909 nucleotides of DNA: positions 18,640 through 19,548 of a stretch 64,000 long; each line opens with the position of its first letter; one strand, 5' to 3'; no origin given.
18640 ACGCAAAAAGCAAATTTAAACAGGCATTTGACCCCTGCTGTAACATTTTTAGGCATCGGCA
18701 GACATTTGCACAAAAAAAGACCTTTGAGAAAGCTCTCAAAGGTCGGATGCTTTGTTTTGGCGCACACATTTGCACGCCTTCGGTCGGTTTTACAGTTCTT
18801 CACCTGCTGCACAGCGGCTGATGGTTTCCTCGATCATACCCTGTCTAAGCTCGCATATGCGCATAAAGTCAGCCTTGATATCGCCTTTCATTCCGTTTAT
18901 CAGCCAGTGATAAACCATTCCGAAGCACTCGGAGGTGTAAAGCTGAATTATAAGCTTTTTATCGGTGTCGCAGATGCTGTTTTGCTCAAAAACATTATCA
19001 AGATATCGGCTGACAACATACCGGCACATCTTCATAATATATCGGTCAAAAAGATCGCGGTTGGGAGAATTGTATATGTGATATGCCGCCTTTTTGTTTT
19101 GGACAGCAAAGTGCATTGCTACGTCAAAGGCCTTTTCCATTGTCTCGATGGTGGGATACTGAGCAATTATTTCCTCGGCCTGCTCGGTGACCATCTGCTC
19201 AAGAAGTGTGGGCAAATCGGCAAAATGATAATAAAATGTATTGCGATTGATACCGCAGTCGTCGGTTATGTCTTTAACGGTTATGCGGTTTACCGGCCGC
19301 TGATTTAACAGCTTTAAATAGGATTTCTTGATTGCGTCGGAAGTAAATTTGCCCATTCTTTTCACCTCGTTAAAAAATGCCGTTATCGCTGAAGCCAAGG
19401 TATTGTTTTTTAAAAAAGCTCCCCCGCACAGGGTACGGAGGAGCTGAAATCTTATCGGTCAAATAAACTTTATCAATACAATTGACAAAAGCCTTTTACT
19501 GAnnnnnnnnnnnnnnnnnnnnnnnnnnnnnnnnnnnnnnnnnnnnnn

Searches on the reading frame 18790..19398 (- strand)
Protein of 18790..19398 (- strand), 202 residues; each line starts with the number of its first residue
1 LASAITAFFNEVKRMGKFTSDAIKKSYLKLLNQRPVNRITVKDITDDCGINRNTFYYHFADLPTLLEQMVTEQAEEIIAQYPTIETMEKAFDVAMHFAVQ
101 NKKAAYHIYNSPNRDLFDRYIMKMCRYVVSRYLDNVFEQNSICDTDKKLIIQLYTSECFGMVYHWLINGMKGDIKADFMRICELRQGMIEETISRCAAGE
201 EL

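Call 75: search_protein_families(library=pfam, proteins=[window:18790-19398:-], max_evalue=0.00001)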
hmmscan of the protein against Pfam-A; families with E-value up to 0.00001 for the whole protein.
window:18790-19398:- (202 aa): 2 families
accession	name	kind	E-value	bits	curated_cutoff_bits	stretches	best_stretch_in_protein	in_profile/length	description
PF14278.11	TetR_C_8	-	9.6e-15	55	26.1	1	85-176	1-92/103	Transcriptional regulator C-terminal region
PF00440.29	TetR_N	-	2.8e-06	27.4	24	1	29-61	7-39/47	Bacterial regulatory proteins, tetR family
